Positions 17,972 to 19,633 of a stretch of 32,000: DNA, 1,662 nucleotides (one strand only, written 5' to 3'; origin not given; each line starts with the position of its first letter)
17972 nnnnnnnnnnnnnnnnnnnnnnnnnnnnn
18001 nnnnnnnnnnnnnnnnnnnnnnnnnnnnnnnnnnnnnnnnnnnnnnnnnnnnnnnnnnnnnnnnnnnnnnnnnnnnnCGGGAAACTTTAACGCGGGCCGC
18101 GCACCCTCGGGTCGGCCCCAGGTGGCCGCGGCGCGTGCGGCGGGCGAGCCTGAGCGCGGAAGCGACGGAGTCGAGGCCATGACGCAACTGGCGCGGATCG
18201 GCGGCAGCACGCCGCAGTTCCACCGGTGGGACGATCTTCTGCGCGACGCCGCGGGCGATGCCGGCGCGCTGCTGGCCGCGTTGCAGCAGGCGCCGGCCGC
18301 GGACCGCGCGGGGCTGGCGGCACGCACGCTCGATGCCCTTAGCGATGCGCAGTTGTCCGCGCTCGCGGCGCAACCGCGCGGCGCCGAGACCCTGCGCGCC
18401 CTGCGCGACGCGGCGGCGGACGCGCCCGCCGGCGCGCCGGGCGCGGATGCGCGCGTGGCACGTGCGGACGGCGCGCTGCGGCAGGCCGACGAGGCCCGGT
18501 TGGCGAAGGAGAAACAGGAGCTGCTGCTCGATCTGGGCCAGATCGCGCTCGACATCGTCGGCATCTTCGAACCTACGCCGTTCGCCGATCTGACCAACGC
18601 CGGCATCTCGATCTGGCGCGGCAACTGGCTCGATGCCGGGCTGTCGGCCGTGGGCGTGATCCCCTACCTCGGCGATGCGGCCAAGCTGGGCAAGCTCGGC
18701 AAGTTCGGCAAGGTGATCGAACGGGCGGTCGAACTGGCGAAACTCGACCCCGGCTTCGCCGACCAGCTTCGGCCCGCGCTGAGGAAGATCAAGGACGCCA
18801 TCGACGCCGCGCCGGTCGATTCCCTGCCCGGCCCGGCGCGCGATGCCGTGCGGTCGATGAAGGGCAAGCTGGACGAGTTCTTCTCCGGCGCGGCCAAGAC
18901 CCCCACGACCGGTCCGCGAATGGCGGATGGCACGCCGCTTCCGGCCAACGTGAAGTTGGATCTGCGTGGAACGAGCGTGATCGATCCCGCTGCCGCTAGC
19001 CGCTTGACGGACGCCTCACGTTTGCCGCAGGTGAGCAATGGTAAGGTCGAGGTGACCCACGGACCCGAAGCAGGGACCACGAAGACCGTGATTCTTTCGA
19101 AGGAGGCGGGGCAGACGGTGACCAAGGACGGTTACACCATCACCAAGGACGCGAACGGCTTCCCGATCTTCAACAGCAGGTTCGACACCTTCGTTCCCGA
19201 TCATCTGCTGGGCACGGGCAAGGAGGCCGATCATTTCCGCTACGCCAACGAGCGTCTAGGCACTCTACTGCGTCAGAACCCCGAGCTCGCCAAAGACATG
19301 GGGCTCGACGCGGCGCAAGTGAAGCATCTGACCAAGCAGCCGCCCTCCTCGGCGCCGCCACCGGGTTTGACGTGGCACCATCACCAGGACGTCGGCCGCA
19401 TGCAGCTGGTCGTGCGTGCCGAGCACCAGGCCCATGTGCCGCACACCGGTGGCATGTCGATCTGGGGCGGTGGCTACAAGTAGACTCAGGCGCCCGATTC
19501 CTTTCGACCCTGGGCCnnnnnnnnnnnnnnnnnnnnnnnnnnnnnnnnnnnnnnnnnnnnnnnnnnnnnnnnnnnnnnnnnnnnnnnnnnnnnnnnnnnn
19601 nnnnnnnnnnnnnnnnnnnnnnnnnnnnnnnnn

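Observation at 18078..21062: Opposite-strand toxin/immunity island inserted into the conserved smc-zipA-ligA block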

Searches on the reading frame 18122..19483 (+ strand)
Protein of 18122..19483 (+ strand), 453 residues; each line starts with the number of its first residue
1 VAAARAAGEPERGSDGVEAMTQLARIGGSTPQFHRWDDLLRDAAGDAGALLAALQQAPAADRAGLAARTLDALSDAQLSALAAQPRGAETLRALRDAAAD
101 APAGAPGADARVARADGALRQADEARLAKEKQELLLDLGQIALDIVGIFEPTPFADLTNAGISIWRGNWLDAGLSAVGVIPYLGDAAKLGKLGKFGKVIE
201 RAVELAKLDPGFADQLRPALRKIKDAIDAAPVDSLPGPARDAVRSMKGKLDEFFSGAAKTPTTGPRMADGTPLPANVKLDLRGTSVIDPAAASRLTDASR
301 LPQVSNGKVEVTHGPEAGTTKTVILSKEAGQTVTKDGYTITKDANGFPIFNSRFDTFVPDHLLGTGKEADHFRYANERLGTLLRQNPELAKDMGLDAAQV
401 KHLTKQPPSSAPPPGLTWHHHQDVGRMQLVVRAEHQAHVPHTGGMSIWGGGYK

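Call 3: search_protein_families(library=pfam, proteins=[window:18122-19483:+], max_evalue=0.01)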
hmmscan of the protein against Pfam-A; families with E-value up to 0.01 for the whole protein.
window:18122-19483:+ (453 aa): 2 families
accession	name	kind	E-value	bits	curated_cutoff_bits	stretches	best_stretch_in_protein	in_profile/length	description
PF12639.13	Colicin-DNase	-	7.4e-17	62.4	25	1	342-443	3-96/96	DNase/tRNase domain of colicin-like bacteriocin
PF14414.12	WHH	-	3.9e-14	52.6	25.1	1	410-450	3-42/43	A nuclease of the HNH/ENDO VII superfamily with conserved WHH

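Call 6: search_protein_families(library=pfam, proteins=[window:18179-19483:+], max_evalue=10)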
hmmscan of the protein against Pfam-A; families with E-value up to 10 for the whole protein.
window:18179-19483:+ (434 aa): 2 families
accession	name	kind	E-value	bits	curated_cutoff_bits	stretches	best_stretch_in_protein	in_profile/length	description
PF12639.13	Colicin-DNase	-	6.8e-17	62.5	25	1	323-424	3-96/96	DNase/tRNase domain of colicin-like bacteriocin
PF14414.12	WHH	-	3.6e-14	52.6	25.1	1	391-431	3-42/43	A nuclease of the HNH/ENDO VII superfamily with conserved WHH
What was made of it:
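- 18179..19483 (+): Polymorphic toxin, 434 aa: a helical N-terminal carrier followed by a WHH/HNH-type DNase tip. Colicin-DNase and WHH above Pfam thresholds (calls 3, 6).
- On Tox-WHH / Colicin-DNase (HNH/EndoVII fold): PF12639 scores 62.4 bits (cut-off 25) and PF14414 scores 52.6 bits (cut-off 25.1) (calls 3, 6).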

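Call 14: find_homologous_proteins(query=window:18179-19483:+, max_evalue=0.001)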
Query window:18179-19483:+ (434 aa): 167 proteins with E <= 0.001 among 8000 candidates; the best 120 are listed.
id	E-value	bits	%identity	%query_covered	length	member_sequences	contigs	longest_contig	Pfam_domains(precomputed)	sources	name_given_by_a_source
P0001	1.1e-282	955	100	100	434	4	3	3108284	PF14414.13,PF12639.14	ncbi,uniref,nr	ncbi:HNH endonuclease [Vulcaniibacterium thermophilum]|uniref:HNH endonuclease n=1 Tax=Vulcaniibacte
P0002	7.4e-178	610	72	88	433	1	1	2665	PF14414.13,PF12639.14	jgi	jgi:hypothetical protein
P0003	8.3e-178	610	70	93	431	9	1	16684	PF14414.13,PF12639.14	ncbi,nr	ncbi:MAG: HNH endonuclease [Luteimonas sp.]|nr:HNH endonuclease [Luteimonas sp.]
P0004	2.5e-172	592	65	100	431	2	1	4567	PF14414.13,PF12639.14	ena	-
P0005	2.8e-113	397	92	48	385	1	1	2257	PF13930.13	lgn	-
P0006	3.4e-83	298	50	74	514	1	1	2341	PF14414.13,PF12639.14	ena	-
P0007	6.2e-79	284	46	85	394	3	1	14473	PF14414.13,PF12639.14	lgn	-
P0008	1.1e-74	270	61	56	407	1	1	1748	PF13930.13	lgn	-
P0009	2.5e-73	266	44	71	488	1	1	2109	PF14414.13,PF12639.14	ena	-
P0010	1.1e-72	264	42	71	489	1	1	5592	PF14414.13,PF12639.14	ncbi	ncbi:MAG: HNH endonuclease [Pseudomonadota bacterium]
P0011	2.5e-72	262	42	71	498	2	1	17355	PF14414.13,PF12639.14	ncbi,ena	-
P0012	1.8e-71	260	60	56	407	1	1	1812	PF13930.13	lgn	-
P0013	5.4e-70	255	44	74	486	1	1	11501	PF14414.13,PF12639.14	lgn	-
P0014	1.7e-69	253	44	75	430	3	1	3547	PF14414.13,PF12639.14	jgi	jgi:hypothetical protein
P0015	5.6e-69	251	44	75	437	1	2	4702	PF14414.13,PF12639.14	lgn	-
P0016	1.8e-66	243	43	74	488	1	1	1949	PF14414.13,PF12639.14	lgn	-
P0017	6.2e-65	238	43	75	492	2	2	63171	PF14414.13,PF12639.14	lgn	-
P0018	4.6e-64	235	41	81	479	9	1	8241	PF14414.13,PF12639.14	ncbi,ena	-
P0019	4.3e-63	232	42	73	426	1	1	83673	PF14414.13,PF12639.14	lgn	-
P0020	5.8e-63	232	42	74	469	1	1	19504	PF14414.13,PF12639.14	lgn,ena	-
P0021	1.1e-61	227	41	74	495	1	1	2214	PF14414.13,PF12639.14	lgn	-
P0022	2.0e-61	227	56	44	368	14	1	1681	PF14414.13,PF12639.14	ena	-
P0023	1.0e-59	221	43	74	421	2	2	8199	PF14414.13,PF12639.14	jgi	jgi:hypothetical protein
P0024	6.5e-59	218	39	78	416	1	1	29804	PF14414.13,PF12639.14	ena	-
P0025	8.4e-59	218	57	42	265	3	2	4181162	PF14414.13,PF12639.14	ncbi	ncbi:HNH endonuclease [Pseudoalteromonas maricaloris]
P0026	3.8e-58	216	39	73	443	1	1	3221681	PF14414.13,PF12639.14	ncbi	-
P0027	5.2e-58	215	39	94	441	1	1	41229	PF14414.13,PF12639.14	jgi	jgi:hypothetical protein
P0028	9.9e-58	214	54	41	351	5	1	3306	PF14414.13,PF12639.14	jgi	jgi:hypothetical protein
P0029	1.3e-56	211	43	75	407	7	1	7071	PF14414.13,PF12639.14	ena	-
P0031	6.8e-55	205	41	76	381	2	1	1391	PF14414.13,PF12639.14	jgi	jgi:DNase/tRNase domain of colicin-like bacteriocin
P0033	1.2e-53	201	55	48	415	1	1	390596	PF13930.13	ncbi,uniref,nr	ncbi:DNA/RNA non-specific endonuclease [Luteimonas sp. RD2P54]|uniref:DNA/RNA non-specific endonucle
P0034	2.3e-53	200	37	75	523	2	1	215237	PF14414.13,PF12639.14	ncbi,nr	ncbi:HNH endonuclease [Qipengyuania qiaonensis]|nr:HNH endonuclease [Qipengyuania qiaonensis]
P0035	2.5e-53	200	38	73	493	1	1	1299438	PF14414.13,PF12639.14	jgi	jgi:hypothetical protein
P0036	1.9e-52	197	50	46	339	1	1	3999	PF14414.13,PF12639.14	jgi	jgi:hypothetical protein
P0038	4.3e-51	192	37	73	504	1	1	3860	PF14414.13,PF12639.14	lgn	-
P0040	1.7e-49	187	50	43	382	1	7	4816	PF14414.13,PF12639.14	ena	-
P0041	2.4e-49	187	52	38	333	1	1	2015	PF05488.19,PF14414.13,PF12639.14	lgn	-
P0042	5.5e-47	179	54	37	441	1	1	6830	PF14414.13,PF12639.14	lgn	-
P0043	3.7e-46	176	35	73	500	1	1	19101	PF14414.13,PF12639.14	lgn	-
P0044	4.1e-45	173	36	73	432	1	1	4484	PF14414.13,PF12639.14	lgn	-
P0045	1.1e-44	171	37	73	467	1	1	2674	PF14414.13,PF12639.14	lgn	-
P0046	1.0e-43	168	40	55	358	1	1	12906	PF14414.13,PF12639.14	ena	-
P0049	2.4e-40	157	45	42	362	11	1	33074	PF14414.13,PF12639.14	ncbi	ncbi:hypothetical protein CBQ28_22095, partial [Pseudoalteromonas sp. GCY]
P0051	1.8e-39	154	42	47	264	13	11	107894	PF14414.13,PF12639.14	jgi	jgi:hypothetical protein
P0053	5.4e-39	153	60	31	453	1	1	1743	-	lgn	-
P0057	4.2e-37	146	34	70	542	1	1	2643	PF14414.13,PF12639.14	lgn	-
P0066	1.2e-34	138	60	29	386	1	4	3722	-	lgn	-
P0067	1.2e-34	138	59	29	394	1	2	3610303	-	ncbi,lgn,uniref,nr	ncbi:hypothetical protein GCM10009096_23540 [Parasphingorhabdus litoris]|uniref:HNH endonuclease n=1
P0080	1.6e-33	135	53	29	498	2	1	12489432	PF14414.13,PF12639.14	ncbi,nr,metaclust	ncbi:HNH endonuclease [Archangium gephyra]|nr:HNH endonuclease [Archangium gephyra]|metaclust:status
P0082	3.4e-33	133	51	33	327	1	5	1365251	PF18451.8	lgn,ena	-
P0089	4.7e-33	133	52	32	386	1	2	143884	-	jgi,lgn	jgi:hypothetical protein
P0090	6.4e-33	133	53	29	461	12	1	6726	PF14414.13,PF12639.14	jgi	-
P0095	2.2e-32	131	45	36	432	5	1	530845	PF14414.13,PF12639.14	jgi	jgi:hypothetical protein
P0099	2.4e-31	127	48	30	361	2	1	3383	PF14414.13,PF12639.14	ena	-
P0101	3.4e-31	127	40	41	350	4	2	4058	PF14414.13,PF12639.14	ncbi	-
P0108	1.5e-30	125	41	42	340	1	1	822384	PF14414.13,PF12639.14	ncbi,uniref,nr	ncbi:HNH endonuclease [Hyalangium rubrum]|uniref:HNH endonuclease n=1 Tax=Hyalangium rubrum TaxID=31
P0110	1.6e-30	125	47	30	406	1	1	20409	PF14414.13,PF12639.14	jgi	jgi:hypothetical protein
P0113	3.4e-30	124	39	42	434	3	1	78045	PF14414.13,PF12639.14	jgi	jgi:hypothetical protein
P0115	4.9e-30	123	48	29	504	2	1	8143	PF14414.13,PF12639.14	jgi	jgi:colicin-lik colicin-like DNase/tRNase family protein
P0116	1.0e-29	122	51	29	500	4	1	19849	PF14414.13,PF12639.14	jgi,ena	-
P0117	1.4e-29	122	47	29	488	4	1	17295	PF14414.13,PF12639.14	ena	-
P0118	1.9e-29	121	48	29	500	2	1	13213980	PF14414.13,PF12639.14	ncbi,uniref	ncbi:SitA5 family polymorphic toxin [Archangium violaceum]|uniref:SitA5 family polymorphic toxin n=1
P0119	5.2e-29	120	48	29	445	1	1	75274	PF14414.13,PF12639.14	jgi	jgi:hypothetical protein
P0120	5.4e-29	120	48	29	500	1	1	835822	PF14414.13,PF12639.14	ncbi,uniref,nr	ncbi:HNH endonuclease [Archangium lipolyticum]|uniref:HNH endonuclease n=1 Tax=Archangium lipolyticu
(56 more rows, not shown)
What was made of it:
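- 18179..19483 (+): The identical protein is annotated in V. thermophilum and seen on three contigs (call 14).
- The identical protein was seen on three contigs (call 14).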

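Call 16: find_encoding_contigs(protein=P0005, flank=10000, max_places=5)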
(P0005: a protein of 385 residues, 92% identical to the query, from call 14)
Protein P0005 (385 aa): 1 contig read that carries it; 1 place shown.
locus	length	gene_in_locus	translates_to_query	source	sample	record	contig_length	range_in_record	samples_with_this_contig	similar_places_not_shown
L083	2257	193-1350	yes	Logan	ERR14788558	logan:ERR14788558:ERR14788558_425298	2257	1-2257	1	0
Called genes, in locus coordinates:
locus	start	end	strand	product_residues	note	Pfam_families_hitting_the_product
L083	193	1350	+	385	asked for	PF13930:Endonuclea_NS_2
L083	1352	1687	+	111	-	PF04634:YezG-like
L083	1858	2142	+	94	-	-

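Call 17: find_encoding_contigs(protein=P0003, flank=10000, max_places=5)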
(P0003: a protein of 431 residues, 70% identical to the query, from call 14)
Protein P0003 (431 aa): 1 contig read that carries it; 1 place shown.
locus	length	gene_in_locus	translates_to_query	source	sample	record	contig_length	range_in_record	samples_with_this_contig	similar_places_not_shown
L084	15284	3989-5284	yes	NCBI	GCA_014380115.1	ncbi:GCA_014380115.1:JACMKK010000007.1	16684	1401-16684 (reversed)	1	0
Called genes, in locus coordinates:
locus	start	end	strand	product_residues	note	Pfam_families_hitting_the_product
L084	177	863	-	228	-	-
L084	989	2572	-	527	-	PF00353:HemolysinCabind, PF14891:Peptidase_M91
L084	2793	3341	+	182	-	PF00719:Pyrophosphatase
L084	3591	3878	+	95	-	PF18593:CdiI_2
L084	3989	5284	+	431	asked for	PF12639:Colicin-DNase, PF14414:WHH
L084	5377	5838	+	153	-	PF09346:SMI1_KNR4, PF14568:SUKH_6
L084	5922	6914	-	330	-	PF05118:Asp_Arg_Hydrox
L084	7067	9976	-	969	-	PF07715:Plug, PF00593:TonB_dep_Rec_b-barrel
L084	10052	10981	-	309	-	PF12833:HTH_18, PF00165:HTH_AraC (weak)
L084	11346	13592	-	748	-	PF00486:Trans_reg_C, PF07676:PD40 (faint), PF26550:Tricorn_2nd (weak), PF26549:Tricorn_N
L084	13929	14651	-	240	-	PF07885:Ion_trans_2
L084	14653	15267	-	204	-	PF13590:DUF4136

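Call 20: search_protein_families(library=ncbifam, proteins=[window:18179-19483:+], max_evalue=1)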
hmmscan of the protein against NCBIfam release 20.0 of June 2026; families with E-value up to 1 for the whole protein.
window:18179-19483:+ (434 aa): 0 families

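Call 21: search_protein_families(library=pfam, proteins=[P0066, P0033, P0053, P0118], max_evalue=10)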
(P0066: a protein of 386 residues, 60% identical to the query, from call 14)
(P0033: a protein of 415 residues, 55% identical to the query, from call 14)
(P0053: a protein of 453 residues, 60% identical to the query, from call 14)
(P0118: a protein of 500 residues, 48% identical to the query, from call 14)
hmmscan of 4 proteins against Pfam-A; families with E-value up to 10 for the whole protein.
P0066 (386 aa): 1 family
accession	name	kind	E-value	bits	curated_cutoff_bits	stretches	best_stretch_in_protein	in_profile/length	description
PF02267.23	Rib_hydrolayse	-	0.0025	17.7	25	1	302-358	124-184/241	ADP-ribosyl cyclase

P0033 (415 aa): 3 families
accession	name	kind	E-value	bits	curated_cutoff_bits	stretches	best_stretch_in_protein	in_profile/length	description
PF13930.12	Endonuclea_NS_2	-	6.1e-36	124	27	1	280-400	5-131/132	DNA/RNA non-specific endonuclease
PF01223.29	Endonuclease_NS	-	2.3e-05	24.6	23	1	344-388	106-151/223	DNA/RNA non-specific endonuclease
PF02983.19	Pro_Al_protease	-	0.47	11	23.4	1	243-267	26-50/59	Alpha-lytic protease prodomain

P0053 (453 aa): 1 family
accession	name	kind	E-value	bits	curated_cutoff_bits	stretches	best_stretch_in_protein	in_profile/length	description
PF01442.23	Apolipoprotein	-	0.1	12.7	90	1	252-308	72-128/190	Apolipoprotein A1/A4/E domain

P0118 (500 aa): 2 families
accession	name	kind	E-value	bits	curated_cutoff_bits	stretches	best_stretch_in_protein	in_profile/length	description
PF12639.13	Colicin-DNase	-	7.5e-15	56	25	1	392-491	2-96/96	DNase/tRNase domain of colicin-like bacteriocin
PF14414.12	WHH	-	2.2e-12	46.9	25.1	1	460-498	5-42/43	A nuclease of the HNH/ENDO VII superfamily with conserved WHH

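Call 22: find_encoding_contigs(protein=P0033, flank=10000, max_places=3)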
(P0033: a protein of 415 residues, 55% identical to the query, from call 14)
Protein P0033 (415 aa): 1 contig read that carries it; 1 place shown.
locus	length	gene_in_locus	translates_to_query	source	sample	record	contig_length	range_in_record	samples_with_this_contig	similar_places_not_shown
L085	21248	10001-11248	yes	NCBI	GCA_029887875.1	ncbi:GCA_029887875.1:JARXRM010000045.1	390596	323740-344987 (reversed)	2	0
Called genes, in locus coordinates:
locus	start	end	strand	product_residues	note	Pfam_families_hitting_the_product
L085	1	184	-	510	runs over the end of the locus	PF00353:HemolysinCabind, PF14891:Peptidase_M91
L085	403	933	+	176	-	PF00719:Pyrophosphatase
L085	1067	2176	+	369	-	PF08668:HDOD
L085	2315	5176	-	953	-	PF07715:Plug, PF00593:TonB_dep_Rec_b-barrel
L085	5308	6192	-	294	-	PF00165:HTH_AraC (faint), PF12833:HTH_18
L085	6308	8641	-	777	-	PF00486:Trans_reg_C, PF26550:Tricorn_2nd (faint), PF26549:Tricorn_N, PF07676:PD40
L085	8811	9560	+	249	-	PF18431:RNAse_A_bac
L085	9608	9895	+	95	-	PF18593:CdiI_2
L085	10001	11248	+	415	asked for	PF13930:Endonuclea_NS_2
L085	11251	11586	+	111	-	PF04634:YezG-like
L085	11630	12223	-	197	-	PF13590:DUF4136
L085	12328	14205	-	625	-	PF13667:ThiC-associated, PF01964:ThiC_Rad_SAM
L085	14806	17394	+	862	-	PF00696:AA_kinase, PF01842:ACT (faint), PF13840:ACT_7 (weak), PF22468:ACT_9, PF03447:NAD_binding_3, PF00742:Homoserine_dh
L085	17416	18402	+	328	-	PF00288:GHMP_kinases_N, PF08544:GHMP_kinases_C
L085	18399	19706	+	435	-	PF14821:Thr_synth_N, PF00291:PALP, PF24857:THR4_C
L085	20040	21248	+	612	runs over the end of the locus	PF00920:ILVD_EDD_N, PF24877:ILV_EDD_C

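Call 23: find_encoding_contigs(protein=P0067, flank=10000, max_places=3)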
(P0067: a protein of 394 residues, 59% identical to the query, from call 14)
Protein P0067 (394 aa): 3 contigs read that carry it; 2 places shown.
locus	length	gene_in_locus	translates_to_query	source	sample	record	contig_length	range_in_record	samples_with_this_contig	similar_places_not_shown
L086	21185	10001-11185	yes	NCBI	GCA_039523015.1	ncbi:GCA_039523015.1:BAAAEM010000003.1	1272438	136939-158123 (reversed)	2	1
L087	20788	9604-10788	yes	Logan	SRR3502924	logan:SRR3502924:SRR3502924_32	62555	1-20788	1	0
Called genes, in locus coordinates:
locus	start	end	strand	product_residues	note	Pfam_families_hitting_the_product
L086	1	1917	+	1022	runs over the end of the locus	PF00082:Peptidase_S8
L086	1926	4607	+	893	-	PF00515:TPR_1 (faint), PF07719:TPR_2 (faint), PF13424:TPR_12 (weak), PF14938:SNAP (weak), PF17874:TPR_MalT, PF13424:TPR_12 (weak), PF00990:GGDEF, PF00563:EAL, +3 more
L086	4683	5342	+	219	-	PF13356:Arm-DNA-bind_3, PF22022:Phage_int_M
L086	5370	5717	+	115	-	-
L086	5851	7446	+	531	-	-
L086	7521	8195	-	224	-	-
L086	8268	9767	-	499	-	PF13599:Pentapeptide_4 (faint), PF00805:Pentapeptide (weak)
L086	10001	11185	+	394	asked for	-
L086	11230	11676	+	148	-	-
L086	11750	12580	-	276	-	PF01311:Bac_export_1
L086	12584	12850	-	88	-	PF01313:Bac_export_3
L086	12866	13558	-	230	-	PF00813:FliP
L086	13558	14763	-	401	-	PF01052:FliMN_C (weak)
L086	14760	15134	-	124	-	PF04347:FliO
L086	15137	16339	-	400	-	PF01312:Bac_export_2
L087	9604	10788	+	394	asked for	-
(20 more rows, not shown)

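Call 24: find_encoding_contigs(protein=P0026, flank=10000, max_places=3)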
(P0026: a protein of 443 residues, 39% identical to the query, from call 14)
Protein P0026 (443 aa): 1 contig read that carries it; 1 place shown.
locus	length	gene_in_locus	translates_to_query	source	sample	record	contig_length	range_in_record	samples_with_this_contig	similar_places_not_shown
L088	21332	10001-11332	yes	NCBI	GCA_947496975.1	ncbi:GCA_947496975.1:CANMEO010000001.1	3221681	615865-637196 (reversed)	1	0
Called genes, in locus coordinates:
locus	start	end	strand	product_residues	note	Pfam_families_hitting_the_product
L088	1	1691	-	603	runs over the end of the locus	PF03958:Secretin_N, PF00263:Secretin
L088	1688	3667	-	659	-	PF00771:FHIPEP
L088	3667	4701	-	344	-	PF01464:SLT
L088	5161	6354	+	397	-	PF01312:Bac_export_2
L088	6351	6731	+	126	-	PF04347:FliO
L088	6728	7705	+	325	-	PF01052:FliMN_C (faint)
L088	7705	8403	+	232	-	PF00813:FliP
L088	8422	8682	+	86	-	PF01313:Bac_export_3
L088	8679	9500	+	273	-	PF01311:Bac_export_1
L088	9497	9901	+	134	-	PF00196:GerE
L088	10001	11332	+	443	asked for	PF12639:Colicin-DNase, PF14414:WHH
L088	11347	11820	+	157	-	PF09346:SMI1_KNR4, PF14568:SUKH_6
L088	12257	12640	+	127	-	-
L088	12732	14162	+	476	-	PF01554:MatE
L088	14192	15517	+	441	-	PF01979:Amidohydro_1, PF07969:Amidohydro_3 (faint)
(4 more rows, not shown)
